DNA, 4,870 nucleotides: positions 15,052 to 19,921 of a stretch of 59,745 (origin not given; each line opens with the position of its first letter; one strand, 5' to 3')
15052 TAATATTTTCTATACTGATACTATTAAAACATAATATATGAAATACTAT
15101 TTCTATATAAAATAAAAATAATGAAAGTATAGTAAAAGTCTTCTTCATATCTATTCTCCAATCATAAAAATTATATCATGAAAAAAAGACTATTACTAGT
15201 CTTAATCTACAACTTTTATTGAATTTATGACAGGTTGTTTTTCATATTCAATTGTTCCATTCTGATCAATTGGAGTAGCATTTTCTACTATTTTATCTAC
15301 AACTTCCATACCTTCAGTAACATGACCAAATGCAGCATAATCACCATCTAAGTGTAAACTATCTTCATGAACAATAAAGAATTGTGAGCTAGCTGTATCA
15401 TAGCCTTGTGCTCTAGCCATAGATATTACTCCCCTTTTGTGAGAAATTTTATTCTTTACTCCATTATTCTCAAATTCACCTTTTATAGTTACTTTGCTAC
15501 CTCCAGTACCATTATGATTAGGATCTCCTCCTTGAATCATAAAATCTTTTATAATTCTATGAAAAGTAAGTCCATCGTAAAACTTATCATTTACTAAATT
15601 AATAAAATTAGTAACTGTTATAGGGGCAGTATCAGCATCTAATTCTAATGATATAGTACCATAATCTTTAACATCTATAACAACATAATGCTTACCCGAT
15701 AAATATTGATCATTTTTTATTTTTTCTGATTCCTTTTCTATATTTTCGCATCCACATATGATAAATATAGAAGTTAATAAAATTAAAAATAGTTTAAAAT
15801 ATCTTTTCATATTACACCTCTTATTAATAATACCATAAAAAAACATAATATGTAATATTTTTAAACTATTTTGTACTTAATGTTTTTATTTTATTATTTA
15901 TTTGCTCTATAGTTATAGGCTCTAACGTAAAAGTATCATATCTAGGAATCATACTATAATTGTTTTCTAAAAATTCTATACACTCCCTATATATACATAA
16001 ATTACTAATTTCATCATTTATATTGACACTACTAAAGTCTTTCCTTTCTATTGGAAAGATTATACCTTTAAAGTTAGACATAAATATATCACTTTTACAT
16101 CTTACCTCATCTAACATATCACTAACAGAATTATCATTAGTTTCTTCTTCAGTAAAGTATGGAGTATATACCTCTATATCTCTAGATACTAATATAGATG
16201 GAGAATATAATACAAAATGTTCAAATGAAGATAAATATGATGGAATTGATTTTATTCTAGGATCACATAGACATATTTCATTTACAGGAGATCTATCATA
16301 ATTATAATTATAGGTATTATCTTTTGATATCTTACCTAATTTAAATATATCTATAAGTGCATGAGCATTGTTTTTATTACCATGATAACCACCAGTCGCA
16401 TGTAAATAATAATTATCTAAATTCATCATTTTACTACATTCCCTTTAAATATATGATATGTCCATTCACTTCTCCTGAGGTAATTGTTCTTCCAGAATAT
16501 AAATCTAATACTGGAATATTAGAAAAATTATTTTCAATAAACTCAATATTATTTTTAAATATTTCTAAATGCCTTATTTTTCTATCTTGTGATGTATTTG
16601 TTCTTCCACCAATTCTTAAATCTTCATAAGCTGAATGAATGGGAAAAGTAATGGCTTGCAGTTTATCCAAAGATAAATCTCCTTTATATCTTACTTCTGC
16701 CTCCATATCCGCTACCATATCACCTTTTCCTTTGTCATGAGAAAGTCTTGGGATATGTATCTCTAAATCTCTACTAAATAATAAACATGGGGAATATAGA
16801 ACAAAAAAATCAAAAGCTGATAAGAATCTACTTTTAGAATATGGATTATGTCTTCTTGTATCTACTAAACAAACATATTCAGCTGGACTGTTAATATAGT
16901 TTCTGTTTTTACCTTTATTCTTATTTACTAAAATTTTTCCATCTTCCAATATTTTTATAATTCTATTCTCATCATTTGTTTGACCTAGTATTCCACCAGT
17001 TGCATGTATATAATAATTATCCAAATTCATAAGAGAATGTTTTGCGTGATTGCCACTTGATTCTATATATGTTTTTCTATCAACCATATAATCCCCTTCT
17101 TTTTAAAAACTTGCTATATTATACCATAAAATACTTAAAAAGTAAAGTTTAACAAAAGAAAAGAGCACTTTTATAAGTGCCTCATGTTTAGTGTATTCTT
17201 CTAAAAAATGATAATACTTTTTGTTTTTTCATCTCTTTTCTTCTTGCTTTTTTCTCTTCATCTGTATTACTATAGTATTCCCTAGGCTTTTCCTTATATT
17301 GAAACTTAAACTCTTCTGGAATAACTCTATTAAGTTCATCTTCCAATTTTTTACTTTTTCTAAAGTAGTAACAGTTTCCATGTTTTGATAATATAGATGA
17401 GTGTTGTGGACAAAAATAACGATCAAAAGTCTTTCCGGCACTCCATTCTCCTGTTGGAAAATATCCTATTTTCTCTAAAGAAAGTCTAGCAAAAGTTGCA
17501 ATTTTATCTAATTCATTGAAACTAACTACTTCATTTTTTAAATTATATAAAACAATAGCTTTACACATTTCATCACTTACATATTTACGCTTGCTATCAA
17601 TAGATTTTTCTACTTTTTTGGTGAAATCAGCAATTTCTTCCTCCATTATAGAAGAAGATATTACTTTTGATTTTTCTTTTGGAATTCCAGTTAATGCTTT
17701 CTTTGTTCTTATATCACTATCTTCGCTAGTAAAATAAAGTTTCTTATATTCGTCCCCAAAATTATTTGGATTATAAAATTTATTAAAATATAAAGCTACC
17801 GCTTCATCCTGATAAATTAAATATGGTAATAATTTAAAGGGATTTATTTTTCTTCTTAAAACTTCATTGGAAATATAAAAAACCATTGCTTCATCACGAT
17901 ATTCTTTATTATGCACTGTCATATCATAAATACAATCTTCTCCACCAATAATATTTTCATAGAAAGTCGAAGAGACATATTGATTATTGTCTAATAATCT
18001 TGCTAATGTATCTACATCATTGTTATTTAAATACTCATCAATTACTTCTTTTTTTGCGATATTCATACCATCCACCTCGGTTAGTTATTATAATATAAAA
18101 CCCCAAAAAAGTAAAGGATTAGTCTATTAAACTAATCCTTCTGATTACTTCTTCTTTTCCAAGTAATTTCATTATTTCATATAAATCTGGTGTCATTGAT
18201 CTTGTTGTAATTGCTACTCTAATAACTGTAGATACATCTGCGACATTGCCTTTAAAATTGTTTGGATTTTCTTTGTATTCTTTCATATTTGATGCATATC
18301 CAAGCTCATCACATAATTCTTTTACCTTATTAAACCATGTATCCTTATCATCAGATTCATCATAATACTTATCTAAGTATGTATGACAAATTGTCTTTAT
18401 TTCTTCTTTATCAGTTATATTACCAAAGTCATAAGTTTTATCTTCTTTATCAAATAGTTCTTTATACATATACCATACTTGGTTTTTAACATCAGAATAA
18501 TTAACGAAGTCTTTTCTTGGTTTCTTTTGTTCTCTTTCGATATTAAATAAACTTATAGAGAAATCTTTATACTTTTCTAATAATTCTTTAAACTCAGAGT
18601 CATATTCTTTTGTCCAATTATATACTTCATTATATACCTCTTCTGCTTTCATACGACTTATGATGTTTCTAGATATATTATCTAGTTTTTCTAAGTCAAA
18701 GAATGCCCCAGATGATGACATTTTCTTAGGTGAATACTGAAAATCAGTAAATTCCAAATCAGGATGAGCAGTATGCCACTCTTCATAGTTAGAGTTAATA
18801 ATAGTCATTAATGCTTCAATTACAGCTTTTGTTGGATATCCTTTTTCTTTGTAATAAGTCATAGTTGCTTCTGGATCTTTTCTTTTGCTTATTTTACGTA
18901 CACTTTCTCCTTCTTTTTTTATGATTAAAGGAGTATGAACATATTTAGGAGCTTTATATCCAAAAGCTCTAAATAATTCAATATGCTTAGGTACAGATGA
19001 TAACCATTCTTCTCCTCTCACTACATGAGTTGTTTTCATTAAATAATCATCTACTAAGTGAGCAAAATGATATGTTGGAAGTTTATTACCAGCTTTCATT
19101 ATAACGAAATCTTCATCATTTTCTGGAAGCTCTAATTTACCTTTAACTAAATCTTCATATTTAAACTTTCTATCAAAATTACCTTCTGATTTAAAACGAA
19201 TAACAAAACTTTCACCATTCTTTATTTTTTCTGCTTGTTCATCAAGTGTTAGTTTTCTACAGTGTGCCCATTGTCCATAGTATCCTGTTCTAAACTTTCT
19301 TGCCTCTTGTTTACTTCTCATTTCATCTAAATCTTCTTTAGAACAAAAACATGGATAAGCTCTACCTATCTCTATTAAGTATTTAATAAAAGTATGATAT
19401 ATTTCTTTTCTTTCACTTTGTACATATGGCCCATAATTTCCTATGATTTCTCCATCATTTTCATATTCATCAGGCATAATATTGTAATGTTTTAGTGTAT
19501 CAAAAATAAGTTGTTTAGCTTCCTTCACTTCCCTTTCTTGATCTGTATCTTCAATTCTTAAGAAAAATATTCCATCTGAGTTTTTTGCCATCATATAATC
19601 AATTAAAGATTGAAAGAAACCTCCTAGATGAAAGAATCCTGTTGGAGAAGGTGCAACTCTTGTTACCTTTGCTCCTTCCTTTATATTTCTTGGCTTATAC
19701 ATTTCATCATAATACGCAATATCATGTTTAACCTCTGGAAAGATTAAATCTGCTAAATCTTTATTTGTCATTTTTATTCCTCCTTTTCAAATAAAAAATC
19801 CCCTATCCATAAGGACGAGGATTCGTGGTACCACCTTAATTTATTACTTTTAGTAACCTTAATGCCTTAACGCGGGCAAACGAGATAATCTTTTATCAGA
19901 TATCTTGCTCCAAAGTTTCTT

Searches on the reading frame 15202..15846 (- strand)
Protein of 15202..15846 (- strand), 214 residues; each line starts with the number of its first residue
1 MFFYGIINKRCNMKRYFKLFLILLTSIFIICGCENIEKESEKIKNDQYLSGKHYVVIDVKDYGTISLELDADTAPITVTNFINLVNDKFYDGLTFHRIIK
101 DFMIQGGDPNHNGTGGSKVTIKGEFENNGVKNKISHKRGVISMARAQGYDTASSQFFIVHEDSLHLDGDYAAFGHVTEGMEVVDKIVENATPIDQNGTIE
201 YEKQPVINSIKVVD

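Call 41: search_protein_families(library=pfam, proteins=[window:15202-15846:-], max_evalue=0.0001)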
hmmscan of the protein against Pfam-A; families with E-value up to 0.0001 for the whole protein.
window:15202-15846:- (214 aa): 1 family
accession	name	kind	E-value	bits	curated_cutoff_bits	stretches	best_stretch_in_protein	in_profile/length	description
PF00160.26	Pro_isomerase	-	3.7e-46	157.7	21.7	1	54-195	1-144/159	Cyclophilin type peptidyl-prolyl cis-trans isomerase/CLD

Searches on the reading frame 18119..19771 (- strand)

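Call 26: search_protein_families(library=pfam, proteins=[window:18119-19771:-], max_evalue=0.001)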
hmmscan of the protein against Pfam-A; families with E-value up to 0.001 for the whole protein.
window:18119-19771:- (550 aa): 2 families
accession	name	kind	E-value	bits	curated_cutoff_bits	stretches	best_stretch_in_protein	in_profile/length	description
PF00749.27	tRNA-synt_1c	-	1.1e-69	235.2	23.4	1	36-327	3-278/314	tRNA synthetases class I (E and Q), catalytic domain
PF19269.4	Anticodon_2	-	1.9e-09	38.5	23.6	1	453-547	59-138/141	Anticodon binding domain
